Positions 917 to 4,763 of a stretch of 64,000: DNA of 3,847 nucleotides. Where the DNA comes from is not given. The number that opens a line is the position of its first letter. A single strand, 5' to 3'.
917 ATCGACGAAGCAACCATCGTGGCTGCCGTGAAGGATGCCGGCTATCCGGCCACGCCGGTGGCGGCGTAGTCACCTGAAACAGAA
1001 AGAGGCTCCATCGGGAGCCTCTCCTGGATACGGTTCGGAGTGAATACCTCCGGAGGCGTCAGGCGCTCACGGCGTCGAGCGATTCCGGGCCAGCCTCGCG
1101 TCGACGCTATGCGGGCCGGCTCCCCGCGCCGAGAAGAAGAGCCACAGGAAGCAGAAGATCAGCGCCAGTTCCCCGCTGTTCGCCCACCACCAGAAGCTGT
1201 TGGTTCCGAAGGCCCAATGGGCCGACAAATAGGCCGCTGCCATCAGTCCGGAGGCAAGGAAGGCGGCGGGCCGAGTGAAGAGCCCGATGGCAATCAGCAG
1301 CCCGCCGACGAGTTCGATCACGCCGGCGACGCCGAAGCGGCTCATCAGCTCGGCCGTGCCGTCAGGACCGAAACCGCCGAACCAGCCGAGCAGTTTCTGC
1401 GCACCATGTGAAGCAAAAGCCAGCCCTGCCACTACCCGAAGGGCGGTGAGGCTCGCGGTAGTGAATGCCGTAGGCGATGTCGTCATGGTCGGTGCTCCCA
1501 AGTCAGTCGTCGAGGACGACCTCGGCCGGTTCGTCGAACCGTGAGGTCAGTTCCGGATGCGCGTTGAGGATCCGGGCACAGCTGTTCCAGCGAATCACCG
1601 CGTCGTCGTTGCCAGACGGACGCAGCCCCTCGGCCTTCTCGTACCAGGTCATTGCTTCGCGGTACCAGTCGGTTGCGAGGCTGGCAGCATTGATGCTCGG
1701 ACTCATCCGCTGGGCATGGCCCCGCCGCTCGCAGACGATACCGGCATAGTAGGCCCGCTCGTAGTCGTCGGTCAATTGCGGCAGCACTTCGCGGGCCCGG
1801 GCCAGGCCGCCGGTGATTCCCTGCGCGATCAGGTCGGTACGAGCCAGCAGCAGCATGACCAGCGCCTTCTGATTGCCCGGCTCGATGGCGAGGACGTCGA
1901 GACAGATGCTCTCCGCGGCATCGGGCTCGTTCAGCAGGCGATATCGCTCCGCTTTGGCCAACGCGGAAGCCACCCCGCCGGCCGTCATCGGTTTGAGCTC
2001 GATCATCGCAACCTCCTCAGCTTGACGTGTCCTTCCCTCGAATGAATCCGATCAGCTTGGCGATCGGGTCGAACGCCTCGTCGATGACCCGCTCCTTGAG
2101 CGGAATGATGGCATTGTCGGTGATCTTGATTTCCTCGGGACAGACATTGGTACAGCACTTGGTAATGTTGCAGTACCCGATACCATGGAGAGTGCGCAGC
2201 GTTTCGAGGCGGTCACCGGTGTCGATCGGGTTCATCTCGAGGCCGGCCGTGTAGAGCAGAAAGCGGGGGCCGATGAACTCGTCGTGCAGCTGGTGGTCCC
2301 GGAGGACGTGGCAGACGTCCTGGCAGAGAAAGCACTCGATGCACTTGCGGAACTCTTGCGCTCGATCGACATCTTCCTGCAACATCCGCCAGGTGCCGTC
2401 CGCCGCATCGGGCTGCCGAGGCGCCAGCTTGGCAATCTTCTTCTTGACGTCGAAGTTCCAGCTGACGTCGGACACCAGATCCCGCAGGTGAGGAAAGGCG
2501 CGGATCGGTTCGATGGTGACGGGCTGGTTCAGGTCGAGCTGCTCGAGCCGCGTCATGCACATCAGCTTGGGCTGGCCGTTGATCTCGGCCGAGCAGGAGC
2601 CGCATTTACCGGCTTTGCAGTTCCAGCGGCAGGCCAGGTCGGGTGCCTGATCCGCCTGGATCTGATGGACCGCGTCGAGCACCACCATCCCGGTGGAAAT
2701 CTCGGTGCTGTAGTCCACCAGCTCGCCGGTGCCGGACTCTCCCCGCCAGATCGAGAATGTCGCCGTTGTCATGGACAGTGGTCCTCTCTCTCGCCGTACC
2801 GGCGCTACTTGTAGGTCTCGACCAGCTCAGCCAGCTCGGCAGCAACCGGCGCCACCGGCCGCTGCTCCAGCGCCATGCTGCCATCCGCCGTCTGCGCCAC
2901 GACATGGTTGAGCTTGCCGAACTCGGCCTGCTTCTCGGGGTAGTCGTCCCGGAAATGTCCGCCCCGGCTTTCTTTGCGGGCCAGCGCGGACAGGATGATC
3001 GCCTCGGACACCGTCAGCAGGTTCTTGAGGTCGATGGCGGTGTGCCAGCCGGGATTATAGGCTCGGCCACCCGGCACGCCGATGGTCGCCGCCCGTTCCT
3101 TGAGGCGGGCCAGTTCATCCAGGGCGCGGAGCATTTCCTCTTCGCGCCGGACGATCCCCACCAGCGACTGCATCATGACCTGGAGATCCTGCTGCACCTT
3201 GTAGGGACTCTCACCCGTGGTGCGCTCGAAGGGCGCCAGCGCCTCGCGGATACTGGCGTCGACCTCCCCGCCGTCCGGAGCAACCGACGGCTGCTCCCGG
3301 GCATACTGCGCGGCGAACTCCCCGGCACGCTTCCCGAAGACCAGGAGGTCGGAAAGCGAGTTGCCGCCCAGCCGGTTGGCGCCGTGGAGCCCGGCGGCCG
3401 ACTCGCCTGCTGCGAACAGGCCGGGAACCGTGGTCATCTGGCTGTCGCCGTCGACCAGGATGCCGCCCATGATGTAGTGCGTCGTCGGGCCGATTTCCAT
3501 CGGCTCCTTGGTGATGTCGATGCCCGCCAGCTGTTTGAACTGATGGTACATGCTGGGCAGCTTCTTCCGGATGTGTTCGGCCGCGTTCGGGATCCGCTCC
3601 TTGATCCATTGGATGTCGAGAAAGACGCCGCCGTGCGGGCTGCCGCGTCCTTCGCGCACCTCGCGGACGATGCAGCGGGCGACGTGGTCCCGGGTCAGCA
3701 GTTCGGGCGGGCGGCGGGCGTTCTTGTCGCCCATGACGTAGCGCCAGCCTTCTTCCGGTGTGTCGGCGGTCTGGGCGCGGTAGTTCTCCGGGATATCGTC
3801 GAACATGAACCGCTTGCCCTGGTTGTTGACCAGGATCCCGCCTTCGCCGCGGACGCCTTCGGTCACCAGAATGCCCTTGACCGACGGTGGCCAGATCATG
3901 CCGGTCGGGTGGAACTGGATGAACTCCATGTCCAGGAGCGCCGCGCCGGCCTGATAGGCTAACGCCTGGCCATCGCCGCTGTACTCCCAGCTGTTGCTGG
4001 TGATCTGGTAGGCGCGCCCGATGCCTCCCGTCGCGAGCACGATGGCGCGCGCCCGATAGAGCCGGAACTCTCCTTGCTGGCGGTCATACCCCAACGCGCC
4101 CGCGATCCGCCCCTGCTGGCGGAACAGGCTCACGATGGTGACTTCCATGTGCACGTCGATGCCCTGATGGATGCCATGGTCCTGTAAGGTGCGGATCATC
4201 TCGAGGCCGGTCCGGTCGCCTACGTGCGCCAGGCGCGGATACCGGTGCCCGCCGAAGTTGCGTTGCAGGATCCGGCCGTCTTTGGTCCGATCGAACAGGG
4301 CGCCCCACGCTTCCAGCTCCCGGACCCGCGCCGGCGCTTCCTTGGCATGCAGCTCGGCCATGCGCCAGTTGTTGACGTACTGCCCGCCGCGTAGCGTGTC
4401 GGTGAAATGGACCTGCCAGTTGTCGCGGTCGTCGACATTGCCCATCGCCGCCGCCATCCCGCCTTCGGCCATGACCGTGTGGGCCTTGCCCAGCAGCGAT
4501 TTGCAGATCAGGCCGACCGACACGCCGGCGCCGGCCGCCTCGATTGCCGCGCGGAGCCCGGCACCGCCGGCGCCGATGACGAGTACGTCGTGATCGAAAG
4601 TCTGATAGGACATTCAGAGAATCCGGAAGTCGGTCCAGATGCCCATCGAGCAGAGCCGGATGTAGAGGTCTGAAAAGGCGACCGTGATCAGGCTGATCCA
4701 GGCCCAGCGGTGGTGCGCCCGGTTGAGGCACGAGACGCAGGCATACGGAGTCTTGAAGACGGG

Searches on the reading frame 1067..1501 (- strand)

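Call 18: search_protein_families(library=pfam, proteins=[window:1067-1501:-], max_evalue=0.001)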
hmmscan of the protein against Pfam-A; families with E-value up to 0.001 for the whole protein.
window:1067-1501:- (144 aa): 2 families
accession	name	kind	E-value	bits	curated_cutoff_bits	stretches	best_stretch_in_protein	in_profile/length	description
PF07681.17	DoxX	-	4.4e-15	56.5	23.6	1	18-96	2-85/85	DoxX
PF04173.18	DoxD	-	0.00012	22.5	22.7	1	58-140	70-147/167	TQO small subunit DoxD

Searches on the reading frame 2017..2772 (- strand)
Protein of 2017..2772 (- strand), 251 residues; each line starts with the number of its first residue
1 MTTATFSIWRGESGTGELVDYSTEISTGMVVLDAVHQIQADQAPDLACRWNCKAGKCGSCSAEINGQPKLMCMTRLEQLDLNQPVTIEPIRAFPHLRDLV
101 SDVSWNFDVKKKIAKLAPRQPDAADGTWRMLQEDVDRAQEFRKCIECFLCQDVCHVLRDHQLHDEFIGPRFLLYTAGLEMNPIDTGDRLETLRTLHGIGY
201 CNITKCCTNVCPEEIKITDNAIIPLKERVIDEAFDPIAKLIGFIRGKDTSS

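Call 18: search_protein_families(library=pfam, proteins=[window:2017-2772:-], max_evalue=0.001)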
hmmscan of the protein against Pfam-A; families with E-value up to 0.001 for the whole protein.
window:2017-2772:- (251 aa): 3 families
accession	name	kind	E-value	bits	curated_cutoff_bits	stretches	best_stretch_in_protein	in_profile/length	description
PF13085.11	Fer2_3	-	3.3e-22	79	27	1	8-104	4-103/107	2Fe-2S iron-sulfur cluster binding domain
PF13183.11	Fer4_8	-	1.9e-07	32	27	1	141-215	2-68/68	4Fe-4S dicluster domain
PF13534.11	Fer4_17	-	9.2e-05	23.4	22.2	1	143-215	1-60/61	4Fe-4S dicluster domain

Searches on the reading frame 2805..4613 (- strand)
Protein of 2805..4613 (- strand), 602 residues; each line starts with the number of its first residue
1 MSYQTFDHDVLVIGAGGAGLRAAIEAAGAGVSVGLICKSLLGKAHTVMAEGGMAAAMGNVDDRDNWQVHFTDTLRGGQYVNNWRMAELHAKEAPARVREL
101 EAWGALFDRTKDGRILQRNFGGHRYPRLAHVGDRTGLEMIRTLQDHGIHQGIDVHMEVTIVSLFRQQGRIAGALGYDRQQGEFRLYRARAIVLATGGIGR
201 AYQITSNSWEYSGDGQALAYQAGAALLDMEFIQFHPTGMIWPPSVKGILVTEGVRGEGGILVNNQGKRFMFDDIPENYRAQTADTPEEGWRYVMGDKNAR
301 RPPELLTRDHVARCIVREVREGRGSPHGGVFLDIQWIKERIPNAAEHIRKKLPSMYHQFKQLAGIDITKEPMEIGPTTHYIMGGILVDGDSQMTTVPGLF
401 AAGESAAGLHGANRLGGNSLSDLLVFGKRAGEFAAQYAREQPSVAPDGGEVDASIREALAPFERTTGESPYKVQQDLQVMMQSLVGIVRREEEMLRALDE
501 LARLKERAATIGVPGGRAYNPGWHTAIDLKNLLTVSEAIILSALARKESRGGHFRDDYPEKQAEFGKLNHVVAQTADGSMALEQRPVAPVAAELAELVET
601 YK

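Call 18: search_protein_families(library=pfam, proteins=[window:2805-4613:-], max_evalue=0.001)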
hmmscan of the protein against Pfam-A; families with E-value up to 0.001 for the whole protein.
window:2805-4613:- (602 aa): 6 families
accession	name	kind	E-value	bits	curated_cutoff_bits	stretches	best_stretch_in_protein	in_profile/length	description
PF00890.30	FAD_binding_2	-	7e-90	302.6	20.4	1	9-420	1-414/414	FAD binding domain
PF02910.25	Succ_DH_flav_C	-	3.6e-26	92.1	20.8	1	475-588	2-117/130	Fumarate reductase flavoprotein C-term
PF07992.20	Pyr_redox_2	-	1.4e-08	34.9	26.1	1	8-202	1-114/291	Pyridine nucleotide-disulphide oxidoreductase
PF03486.20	HI0933_like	-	2.2e-06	27.7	50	0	8-39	1-32/244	HI0933-like protein Rossmann domain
PF01266.30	DAO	-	0.00016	21.7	27.9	0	9-177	1-186/353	FAD dependent oxidoreductase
PF01134.28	GIDA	-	0.00037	20.1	22.1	1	9-198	1-151/391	Glucose inhibited division protein A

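Call 96: list_cluster_members(proteins=[window:2805-4613:-, window:2017-2772:-, window:14832-16112:+])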
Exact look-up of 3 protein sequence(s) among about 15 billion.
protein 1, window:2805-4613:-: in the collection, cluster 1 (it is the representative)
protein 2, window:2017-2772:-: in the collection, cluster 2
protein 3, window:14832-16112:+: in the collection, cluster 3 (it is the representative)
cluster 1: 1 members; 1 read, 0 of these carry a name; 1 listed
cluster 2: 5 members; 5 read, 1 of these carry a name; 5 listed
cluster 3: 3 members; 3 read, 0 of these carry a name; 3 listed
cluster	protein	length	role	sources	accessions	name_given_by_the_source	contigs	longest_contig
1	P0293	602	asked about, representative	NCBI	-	-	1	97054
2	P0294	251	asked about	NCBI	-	-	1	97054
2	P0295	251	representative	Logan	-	-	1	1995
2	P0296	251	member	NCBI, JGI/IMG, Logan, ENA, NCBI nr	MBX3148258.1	MAG: succinate dehydrogenase/fumarate reductase iron-sulfur subunit [Gemmatimonadales ... | succinate dehydrogenase/fumarate reductase iron-sulfur subunit [Gemmatimonadales ...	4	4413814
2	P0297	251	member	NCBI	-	-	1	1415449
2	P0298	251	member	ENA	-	-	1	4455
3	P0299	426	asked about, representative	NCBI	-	-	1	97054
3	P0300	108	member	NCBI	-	-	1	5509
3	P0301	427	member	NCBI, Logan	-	-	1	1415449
